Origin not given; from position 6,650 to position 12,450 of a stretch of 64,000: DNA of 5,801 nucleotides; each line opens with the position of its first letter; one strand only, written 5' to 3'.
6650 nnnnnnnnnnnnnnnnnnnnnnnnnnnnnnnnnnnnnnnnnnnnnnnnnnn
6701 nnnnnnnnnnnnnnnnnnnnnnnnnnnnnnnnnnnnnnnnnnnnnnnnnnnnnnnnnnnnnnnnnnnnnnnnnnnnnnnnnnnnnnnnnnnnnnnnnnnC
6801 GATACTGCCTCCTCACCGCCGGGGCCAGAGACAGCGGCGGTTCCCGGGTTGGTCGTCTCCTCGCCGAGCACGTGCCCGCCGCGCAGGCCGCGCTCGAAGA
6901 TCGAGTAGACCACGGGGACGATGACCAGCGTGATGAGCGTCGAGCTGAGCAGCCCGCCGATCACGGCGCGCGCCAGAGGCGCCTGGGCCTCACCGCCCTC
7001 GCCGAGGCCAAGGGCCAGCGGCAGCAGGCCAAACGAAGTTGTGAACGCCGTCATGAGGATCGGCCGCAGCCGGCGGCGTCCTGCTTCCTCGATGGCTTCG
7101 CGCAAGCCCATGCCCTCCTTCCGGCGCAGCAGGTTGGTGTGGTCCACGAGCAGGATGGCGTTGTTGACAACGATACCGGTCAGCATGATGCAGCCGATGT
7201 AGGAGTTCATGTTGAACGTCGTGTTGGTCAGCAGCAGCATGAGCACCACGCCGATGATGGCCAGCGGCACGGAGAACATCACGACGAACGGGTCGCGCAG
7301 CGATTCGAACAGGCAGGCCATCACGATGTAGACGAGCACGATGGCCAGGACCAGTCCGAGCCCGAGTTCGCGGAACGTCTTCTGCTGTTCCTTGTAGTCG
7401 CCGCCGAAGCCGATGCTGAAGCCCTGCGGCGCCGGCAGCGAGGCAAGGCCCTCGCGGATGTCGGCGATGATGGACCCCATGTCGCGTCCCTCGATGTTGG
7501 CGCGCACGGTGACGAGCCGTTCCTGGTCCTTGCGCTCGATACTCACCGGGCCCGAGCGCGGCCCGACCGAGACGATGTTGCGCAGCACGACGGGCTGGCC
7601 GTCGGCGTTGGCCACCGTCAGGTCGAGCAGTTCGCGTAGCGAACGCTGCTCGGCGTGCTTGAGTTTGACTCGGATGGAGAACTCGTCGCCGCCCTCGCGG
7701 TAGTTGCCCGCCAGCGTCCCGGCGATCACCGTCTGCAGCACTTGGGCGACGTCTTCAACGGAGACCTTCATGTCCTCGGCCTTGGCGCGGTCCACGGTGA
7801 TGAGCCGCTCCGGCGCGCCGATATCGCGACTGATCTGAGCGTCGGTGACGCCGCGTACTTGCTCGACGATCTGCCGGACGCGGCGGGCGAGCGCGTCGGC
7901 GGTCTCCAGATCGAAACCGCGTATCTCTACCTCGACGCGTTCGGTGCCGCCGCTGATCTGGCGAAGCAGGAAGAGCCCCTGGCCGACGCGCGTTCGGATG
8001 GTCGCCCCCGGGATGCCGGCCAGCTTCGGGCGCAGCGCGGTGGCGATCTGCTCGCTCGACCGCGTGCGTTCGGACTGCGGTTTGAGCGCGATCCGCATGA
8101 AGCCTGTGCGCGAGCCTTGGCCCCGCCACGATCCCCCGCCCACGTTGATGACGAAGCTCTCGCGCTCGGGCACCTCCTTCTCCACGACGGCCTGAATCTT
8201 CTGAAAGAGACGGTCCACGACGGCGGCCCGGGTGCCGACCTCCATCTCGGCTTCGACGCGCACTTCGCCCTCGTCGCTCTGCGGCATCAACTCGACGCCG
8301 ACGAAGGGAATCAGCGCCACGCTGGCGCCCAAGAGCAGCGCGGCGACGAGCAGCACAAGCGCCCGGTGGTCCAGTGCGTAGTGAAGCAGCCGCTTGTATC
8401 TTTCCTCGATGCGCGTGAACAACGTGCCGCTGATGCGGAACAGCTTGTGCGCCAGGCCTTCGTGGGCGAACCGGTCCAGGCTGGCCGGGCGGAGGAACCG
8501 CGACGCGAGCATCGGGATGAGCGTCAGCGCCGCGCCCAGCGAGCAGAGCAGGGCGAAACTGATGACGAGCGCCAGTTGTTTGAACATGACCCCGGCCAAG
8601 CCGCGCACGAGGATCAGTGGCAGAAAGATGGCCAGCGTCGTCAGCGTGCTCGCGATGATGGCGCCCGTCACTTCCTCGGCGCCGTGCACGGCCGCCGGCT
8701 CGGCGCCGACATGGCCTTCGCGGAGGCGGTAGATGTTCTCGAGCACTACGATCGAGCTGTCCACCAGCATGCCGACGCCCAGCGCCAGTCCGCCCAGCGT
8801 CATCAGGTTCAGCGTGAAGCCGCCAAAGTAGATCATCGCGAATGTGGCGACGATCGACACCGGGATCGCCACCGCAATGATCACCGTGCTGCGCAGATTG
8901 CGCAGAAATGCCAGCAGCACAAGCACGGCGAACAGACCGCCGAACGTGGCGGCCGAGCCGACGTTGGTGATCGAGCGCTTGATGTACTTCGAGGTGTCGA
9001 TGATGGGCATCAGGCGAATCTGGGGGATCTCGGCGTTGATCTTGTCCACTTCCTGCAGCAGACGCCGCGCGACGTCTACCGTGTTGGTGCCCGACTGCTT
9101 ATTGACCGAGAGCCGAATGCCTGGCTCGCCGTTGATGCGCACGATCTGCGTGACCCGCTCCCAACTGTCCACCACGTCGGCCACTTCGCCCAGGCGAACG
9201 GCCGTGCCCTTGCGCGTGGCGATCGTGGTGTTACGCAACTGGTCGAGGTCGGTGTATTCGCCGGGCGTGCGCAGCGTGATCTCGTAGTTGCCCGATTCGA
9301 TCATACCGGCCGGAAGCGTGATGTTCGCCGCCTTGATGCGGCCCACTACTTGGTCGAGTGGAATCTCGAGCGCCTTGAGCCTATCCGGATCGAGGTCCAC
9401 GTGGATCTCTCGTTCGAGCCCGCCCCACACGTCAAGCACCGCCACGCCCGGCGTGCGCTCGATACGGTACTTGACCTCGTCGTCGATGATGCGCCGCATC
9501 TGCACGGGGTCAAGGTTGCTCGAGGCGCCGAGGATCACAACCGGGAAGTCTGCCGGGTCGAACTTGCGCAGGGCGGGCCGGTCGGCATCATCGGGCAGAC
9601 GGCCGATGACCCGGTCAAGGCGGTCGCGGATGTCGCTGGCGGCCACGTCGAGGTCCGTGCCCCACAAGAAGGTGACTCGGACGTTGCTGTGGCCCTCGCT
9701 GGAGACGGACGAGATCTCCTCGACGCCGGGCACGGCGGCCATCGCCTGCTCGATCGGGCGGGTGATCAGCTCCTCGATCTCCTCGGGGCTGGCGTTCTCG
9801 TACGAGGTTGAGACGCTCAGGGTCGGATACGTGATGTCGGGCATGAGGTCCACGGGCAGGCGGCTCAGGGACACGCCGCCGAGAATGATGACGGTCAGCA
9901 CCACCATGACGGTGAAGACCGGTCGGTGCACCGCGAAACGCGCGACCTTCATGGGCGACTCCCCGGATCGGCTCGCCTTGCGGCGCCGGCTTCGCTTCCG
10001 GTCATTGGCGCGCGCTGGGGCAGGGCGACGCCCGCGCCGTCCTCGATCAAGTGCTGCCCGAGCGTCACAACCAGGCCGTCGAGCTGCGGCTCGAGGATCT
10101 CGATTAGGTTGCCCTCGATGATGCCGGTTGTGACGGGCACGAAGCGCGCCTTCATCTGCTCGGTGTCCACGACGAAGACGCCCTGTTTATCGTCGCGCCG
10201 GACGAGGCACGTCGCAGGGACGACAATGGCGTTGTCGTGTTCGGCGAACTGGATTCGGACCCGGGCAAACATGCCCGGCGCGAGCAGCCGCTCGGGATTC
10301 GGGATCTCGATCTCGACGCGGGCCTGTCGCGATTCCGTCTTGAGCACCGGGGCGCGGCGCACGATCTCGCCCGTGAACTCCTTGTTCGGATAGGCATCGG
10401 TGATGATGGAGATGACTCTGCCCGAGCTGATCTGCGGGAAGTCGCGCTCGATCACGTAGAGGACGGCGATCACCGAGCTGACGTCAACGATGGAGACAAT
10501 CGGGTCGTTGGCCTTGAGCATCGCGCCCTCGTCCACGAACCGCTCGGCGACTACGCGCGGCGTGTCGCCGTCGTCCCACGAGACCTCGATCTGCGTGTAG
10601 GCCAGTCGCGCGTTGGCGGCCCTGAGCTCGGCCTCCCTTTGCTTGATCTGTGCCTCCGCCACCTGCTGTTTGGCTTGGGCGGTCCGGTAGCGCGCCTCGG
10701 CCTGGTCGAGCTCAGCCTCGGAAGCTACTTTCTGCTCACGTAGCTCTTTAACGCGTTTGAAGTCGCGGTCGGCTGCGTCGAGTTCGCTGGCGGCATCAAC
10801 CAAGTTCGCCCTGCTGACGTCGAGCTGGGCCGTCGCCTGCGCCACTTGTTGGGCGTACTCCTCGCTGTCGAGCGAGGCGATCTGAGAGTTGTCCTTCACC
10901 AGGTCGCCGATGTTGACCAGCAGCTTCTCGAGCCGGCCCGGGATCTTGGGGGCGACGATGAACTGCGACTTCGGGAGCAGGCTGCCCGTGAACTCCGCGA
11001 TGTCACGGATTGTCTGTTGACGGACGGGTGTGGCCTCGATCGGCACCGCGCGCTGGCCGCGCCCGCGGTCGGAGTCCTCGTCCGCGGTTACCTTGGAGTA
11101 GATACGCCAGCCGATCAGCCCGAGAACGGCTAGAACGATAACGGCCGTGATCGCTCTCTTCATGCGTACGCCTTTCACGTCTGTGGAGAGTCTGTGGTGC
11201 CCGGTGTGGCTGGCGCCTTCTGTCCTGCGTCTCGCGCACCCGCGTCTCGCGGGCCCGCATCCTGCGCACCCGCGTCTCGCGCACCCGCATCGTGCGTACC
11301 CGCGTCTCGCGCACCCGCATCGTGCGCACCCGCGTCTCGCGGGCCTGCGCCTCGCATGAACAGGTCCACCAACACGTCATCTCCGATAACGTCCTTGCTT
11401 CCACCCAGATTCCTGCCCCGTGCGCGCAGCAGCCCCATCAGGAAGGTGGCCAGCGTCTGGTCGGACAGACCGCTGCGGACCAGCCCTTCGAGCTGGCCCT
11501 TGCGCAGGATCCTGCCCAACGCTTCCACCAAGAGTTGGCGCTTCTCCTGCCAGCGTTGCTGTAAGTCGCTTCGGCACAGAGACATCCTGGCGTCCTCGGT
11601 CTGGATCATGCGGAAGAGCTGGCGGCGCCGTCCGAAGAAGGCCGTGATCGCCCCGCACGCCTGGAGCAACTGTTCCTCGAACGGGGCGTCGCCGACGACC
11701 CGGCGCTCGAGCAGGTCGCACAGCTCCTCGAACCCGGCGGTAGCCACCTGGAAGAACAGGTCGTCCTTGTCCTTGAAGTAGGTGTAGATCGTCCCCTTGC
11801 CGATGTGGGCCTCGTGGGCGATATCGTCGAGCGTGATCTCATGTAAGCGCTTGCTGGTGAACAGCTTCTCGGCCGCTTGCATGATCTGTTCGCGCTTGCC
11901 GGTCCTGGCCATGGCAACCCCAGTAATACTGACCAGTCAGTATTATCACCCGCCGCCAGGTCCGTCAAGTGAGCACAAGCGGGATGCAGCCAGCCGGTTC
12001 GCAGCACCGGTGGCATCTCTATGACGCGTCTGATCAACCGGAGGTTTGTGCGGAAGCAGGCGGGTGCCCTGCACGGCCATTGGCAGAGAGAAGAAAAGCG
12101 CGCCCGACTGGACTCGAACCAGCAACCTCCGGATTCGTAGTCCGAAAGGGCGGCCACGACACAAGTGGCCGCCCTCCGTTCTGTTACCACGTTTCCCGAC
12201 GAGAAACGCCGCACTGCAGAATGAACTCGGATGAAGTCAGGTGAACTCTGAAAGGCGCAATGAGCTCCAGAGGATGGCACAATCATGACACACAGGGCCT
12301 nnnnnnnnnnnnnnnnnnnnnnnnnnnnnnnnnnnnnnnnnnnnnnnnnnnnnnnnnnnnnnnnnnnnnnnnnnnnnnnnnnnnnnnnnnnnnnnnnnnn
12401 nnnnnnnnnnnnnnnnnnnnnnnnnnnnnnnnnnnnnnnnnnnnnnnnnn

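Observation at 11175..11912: TetR regulator carrying a 9-copy [R/H/Q]DAG[A/T/P] pentapeptide repeat tail encoded by a 15-bp tandem DNA repeat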

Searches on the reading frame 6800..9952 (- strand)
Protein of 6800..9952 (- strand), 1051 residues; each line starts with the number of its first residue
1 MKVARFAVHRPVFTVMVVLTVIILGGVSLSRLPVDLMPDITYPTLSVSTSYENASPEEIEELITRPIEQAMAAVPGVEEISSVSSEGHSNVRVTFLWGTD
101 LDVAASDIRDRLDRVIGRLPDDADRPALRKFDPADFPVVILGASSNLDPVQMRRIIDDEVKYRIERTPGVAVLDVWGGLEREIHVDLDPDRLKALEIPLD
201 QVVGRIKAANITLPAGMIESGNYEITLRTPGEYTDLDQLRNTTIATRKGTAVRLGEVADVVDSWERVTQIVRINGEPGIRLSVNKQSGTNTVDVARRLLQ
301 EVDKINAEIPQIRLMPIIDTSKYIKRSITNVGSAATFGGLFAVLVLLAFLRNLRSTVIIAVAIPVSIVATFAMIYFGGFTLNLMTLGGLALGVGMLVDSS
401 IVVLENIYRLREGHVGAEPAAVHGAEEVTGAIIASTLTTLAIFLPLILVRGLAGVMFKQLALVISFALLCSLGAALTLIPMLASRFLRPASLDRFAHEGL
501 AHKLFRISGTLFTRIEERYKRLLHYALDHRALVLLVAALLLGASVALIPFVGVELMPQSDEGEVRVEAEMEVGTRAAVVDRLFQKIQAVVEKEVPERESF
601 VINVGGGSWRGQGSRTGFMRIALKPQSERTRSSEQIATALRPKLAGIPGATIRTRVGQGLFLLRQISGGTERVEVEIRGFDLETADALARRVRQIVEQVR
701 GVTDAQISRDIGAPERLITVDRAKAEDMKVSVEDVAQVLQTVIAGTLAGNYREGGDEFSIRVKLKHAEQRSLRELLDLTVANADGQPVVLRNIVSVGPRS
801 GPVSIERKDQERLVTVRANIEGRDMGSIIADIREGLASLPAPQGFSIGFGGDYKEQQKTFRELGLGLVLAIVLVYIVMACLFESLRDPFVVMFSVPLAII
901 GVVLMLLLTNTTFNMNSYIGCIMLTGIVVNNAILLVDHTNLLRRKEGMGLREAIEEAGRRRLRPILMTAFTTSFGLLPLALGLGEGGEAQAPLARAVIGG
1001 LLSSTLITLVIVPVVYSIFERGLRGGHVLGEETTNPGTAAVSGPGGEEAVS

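Call 4: search_protein_families(library=pfam, proteins=[window:6800-9952:-], max_evalue=0.01)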
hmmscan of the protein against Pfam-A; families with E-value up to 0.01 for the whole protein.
window:6800-9952:- (1051 aa): 3 families
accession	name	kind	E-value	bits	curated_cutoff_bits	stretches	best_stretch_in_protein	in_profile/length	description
PF00873.25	ACR_tran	-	1.5e-260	867.6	28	1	4-1019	2-1020/1021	AcrB/AcrD/AcrF family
PF03176.21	MMPL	-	3.4e-07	30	20.5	2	803-1018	81-301/333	MMPL family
PF02355.23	SecD_SecF_C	-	0.00063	19.7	20.5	1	861-1010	31-181/189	Protein export membrane protein SecD/SecF, C-terminal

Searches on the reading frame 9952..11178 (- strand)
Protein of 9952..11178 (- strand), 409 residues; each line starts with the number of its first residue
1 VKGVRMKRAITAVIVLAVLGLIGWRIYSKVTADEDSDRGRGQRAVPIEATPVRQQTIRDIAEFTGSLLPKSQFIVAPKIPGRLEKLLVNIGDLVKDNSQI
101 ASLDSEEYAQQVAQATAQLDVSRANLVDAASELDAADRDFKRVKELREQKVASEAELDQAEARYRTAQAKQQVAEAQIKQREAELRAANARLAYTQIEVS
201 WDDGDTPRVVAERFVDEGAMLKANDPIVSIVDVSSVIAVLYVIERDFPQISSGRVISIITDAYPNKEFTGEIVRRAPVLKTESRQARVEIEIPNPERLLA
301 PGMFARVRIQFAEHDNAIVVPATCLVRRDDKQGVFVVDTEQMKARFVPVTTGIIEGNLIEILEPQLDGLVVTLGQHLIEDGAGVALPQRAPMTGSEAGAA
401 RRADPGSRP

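Call 4: search_protein_families(library=pfam, proteins=[window:9952-11178:-], max_evalue=0.01)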
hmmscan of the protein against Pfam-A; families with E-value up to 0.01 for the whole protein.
window:9952-11178:- (409 aa): 3 families
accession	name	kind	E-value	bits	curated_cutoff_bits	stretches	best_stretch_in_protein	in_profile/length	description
PF16576.10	HlyD_D23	-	5.6e-24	85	30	1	73-305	20-214/214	Barrel-sandwich domain of CusB or HlyD membrane-fusion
PF13437.12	HlyD_3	-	3.9e-08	34.4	22.2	1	209-302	9-106/106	HlyD family secretion protein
PF12700.13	HlyD_2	-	1.7e-06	27.5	25.1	1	218-355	250-377/416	HlyD family secretion protein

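Call 59: search_protein_families(library=ncbifam, proteins=[window:9952-11163:-], max_evalue=0.001)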
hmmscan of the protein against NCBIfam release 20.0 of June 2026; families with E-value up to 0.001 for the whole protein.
window:9952-11163:- (404 aa): 20 families
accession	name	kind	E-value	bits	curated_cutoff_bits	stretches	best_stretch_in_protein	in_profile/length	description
TIGR01730.1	RND_mfp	subfamily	1.8e-56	191.4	94.9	1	45-380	4-320/322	efflux RND transporter periplasmic adaptor subunit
TIGR00999.1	8a0102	subfamily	3.3e-29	101.8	319.3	1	86-359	1-255/271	CzcB/NccB family metal efflux transporter periplasmic adaptor subunit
NF008606.0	PRK11578.1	equivalog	2.4e-27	96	342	1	47-342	41-338/371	macrolide transporter subunit MacA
NF002939.0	PRK03598.1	equivalog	1.7e-21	76.8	393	2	119-267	115-277/332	secretion protein HlyD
NF008589.1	PRK11556.1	equivalog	1.6e-14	53.7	391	1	32-379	45-385/392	MdtA/MuxA family multidrug efflux RND transporter periplasmic adaptor subunit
NF045680.1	DiMtlExpIhpB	equivalog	9.8e-13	47.8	450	1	205-358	148-298/326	divalent metal ion exporter adaptor subunit IhpB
NF007132.1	PRK09578.1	equivalog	5.8e-12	45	512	1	287-356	281-349/396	MexX/AxyX family multidrug efflux RND transporter periplasmic adaptor subunit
NF045904.1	RND-peri-MexE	equivalog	6.4e-12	45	714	1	34-240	30-218/390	multidrug efflux RND transporter periplasmic adaptor subunit MexE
TIGR00998.1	8a0101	subfamily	1.6e-11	43.8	390.8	1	109-268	105-279/334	EmrA/EmrK family multidrug efflux transporter periplasmic adaptor subunit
NF007785.0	PRK10476.1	equivalog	5.9e-10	38.5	376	1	70-267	51-281/347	multidrug transporter subunit MdtN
NF000272.2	OqxA_adapt_sub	exception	1.4e-08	34.1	835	1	281-350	278-346/391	multidrug efflux RND transporter periplasmic adaptor subunit OqxA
TIGR02971.1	heterocyst_DevB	subfamily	5.2e-08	32.6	129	1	70-165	17-119/327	ABC exporter membrane fusion protein, DevB family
NF033138.2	RND-peri-MexC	equivalog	7.6e-08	31.9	625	1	287-363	276-352/375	MexC family multidrug efflux RND transporter periplasmic adaptor subunit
NF007303.0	PRK09783.1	subfamily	4e-07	28.8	390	1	251-349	271-365/414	copper/silver efflux system membrane fusion protein CusB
NF011604.1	PRK15030.1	equivalog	4.7e-07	29.1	765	1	287-341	280-336/397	multidrug efflux RND transporter periplasmic adaptor subunit AcrA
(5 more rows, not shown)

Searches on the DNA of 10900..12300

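Call 39: search_rna_families(source=window, start=10900, end=12300, threshold=evalue, max_evalue=1)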
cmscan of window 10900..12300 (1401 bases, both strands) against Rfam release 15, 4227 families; matches with E-value up to 1: 1.
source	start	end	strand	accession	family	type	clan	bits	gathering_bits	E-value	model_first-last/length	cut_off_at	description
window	12099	12173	-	RF01852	tRNA-Sec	Gene; tRNA;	CL00001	29.5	47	0.002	1-91/91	no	Selenocysteine transfer RNA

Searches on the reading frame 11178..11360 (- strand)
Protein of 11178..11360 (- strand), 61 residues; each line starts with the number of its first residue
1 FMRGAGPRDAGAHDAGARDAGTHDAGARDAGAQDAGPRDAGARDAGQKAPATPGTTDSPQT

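Call 24: search_protein_families(library=pfam, proteins=[window:11178-11360:-], max_evalue=10)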
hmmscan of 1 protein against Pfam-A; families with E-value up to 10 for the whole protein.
seq(61 aa): 0 families

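Call 43: search_protein_representatives(protein=window:11178-11354:-)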
Query: 59 residues. Proteins with E-value up to 0.001 (for the whole library): 588; up to 1e-10: 34; up to 1e-30: 0. The best 150 are listed.
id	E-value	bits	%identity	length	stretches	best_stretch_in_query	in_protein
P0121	7.0e-28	111.4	40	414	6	3-44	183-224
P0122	6.0e-24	99.1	60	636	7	3-45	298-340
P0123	2.8e-21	90.7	68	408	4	3-44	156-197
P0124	2.9e-21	90.7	65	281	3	3-44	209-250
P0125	1.3e-20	88.6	58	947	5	3-43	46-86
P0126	1.6e-20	88.4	61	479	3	4-44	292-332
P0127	2.6e-20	87.7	62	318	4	6-44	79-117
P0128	1.4e-19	85.4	63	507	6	3-45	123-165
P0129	6.4e-18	80.2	62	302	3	5-44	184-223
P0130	7.2e-18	80.0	61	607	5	3-45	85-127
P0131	3.0e-17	78.1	23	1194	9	3-46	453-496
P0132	1.4e-16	76.0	41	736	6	6-45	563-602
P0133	1.1e-15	73.2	49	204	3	2-46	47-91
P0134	3.3e-14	68.6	42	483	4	9-43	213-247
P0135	5.5e-14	67.8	59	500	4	3-49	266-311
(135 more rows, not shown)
